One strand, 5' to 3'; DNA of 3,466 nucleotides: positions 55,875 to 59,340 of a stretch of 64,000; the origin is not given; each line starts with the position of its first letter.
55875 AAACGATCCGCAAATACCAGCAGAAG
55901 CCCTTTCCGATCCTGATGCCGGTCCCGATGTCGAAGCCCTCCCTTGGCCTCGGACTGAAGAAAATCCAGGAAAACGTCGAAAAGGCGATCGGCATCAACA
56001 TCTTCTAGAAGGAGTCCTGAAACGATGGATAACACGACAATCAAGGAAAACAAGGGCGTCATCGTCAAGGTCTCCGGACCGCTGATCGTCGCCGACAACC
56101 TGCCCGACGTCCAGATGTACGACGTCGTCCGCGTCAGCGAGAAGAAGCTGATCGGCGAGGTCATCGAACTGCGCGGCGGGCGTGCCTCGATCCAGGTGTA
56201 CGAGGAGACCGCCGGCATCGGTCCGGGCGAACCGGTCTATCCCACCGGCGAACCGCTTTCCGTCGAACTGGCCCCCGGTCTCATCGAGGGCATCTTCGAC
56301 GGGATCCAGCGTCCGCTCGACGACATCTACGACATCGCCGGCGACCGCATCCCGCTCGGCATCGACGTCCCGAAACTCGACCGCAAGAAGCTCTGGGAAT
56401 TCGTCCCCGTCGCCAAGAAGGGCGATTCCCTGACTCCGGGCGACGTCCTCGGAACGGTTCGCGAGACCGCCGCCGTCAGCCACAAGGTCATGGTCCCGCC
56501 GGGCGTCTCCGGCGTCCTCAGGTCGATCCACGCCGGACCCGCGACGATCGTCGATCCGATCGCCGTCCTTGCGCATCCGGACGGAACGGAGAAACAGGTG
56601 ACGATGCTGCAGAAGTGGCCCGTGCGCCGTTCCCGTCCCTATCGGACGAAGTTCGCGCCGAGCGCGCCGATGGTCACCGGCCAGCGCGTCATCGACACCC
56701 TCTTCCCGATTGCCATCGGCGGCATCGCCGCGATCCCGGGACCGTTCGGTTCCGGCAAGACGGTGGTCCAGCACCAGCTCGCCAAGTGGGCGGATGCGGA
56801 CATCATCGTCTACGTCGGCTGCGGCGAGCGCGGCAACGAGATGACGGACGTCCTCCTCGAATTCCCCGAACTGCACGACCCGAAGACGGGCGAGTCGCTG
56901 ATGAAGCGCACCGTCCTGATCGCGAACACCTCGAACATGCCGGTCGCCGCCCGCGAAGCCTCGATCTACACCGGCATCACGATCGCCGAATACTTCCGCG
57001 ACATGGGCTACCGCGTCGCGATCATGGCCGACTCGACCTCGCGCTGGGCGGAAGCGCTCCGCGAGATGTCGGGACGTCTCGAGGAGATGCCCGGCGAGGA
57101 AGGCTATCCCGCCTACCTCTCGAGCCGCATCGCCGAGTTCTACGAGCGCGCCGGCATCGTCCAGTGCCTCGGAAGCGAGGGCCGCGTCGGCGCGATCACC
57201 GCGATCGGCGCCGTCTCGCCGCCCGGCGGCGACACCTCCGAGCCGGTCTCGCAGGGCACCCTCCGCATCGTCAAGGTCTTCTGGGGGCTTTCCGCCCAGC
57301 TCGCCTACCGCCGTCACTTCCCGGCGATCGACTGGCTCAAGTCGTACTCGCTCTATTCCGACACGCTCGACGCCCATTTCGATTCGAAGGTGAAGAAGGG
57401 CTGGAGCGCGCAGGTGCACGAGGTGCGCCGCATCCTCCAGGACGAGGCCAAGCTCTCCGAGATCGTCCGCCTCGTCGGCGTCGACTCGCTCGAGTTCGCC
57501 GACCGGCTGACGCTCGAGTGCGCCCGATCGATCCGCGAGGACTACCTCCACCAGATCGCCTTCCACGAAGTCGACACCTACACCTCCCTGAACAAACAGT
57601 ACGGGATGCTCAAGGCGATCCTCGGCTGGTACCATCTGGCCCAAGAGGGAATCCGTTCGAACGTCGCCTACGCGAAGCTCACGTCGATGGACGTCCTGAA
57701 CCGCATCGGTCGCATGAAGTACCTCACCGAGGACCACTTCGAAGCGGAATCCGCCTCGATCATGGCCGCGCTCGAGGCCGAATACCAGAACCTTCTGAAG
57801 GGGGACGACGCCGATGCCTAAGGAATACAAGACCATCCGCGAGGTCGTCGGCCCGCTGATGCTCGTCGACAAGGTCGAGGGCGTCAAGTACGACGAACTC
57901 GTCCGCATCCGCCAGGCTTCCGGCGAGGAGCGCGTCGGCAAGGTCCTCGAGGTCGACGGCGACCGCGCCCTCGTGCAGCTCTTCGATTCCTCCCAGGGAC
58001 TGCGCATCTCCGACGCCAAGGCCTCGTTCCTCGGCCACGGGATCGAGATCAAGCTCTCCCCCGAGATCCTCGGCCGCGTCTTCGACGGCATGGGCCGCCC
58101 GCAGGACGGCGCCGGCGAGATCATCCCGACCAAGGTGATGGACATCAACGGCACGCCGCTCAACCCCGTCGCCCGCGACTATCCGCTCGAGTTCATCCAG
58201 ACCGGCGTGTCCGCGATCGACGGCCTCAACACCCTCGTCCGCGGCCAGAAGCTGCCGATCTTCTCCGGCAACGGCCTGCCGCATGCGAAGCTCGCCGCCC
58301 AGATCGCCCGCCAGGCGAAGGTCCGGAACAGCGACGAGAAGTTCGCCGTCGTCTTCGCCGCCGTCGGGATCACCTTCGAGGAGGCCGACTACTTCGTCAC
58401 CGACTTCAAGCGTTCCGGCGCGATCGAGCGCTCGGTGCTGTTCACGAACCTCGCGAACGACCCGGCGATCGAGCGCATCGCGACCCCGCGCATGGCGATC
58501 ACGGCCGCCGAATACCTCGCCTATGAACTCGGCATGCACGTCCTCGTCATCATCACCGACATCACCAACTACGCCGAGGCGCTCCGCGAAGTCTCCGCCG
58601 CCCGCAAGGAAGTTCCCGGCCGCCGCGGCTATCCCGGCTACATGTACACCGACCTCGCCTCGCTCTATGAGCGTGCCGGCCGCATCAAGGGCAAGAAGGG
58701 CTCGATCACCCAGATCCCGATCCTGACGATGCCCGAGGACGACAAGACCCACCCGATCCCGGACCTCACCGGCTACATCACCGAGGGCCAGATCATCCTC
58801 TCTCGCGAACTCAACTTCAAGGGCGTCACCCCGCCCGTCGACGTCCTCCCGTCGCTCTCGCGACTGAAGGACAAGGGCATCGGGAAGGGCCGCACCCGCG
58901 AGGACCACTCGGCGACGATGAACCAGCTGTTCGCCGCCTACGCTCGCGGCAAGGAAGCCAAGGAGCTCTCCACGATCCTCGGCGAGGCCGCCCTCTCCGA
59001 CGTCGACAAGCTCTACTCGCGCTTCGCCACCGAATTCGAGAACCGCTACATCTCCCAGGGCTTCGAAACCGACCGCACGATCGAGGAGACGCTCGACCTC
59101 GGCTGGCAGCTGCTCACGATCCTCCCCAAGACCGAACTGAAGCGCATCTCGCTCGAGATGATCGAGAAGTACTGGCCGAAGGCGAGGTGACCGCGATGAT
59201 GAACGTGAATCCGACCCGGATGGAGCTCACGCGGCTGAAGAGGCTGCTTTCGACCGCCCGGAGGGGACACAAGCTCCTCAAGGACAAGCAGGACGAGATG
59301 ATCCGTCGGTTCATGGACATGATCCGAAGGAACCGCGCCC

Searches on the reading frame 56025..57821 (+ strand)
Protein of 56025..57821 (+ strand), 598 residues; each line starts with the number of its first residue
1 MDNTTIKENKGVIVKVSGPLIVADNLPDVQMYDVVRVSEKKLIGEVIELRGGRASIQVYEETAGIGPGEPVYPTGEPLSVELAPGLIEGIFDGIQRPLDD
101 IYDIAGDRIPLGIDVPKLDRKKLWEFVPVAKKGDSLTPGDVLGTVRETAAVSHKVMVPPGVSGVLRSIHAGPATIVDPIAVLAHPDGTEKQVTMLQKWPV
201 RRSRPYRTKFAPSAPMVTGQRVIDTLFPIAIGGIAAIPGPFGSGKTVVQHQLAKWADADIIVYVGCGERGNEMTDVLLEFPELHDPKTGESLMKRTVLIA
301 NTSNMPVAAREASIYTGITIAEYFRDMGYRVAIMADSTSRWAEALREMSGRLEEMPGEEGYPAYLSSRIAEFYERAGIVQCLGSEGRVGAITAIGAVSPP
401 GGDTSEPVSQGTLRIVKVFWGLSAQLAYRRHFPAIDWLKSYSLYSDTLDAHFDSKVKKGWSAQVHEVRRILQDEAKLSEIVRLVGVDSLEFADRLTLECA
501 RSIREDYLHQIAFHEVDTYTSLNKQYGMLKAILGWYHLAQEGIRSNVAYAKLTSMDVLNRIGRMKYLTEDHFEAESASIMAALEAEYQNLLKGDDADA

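Call 51: search_protein_families(library=pfam, proteins=[window:56025-57821:+], max_evalue=0.00001)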
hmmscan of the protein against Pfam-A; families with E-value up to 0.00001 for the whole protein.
window:56025-57821:+ (598 aa): 4 families
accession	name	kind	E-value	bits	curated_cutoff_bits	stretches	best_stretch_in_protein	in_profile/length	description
PF00006.31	ATP-synt_ab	-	8.3e-75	251.5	29.5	1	219-442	1-213/213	ATP synthase alpha/beta family, nucleotide-binding domain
PF16886.11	ATP-synt_ab_Xtn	-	3.1e-29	101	25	1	115-201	1-88/88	ATPsynthase alpha/beta subunit barrel-sandwich domain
PF22919.1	ATP-synt_VA_C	-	1.5e-20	73.6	24.7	1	452-546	4-95/101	C-terminal domain of V and A type ATP synthase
PF02874.29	ATP-synt_ab_N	-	2.2e-15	57.3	20.9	1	13-75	1-69/69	ATP synthase alpha/beta family, beta-barrel domain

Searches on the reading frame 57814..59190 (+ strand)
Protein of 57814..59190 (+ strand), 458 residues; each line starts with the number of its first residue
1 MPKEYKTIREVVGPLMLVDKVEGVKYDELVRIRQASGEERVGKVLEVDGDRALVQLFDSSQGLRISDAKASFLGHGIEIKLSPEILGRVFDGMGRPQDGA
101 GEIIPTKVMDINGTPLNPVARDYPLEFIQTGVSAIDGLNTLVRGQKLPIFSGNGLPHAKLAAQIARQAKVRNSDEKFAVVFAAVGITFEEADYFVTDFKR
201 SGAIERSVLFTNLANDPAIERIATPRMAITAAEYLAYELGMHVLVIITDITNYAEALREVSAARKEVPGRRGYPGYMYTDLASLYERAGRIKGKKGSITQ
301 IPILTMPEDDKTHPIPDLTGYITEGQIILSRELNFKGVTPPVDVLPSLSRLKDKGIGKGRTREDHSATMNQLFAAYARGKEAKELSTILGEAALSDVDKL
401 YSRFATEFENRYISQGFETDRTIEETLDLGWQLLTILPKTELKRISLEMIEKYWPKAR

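Call 51: search_protein_families(library=pfam, proteins=[window:57814-59190:+], max_evalue=0.00001)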
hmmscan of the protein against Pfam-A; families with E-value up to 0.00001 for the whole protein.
window:57814-59190:+ (458 aa): 3 families
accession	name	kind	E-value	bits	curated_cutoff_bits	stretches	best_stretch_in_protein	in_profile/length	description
PF00006.31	ATP-synt_ab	-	1.6e-80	270.1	29.5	1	131-349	1-213/213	ATP synthase alpha/beta family, nucleotide-binding domain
PF22919.1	ATP-synt_VA_C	-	1.1e-32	112.5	24.7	1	355-454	2-101/101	C-terminal domain of V and A type ATP synthase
PF02874.29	ATP-synt_ab_N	-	3.1e-08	34.4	20.9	1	9-67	2-62/69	ATP synthase alpha/beta family, beta-barrel domain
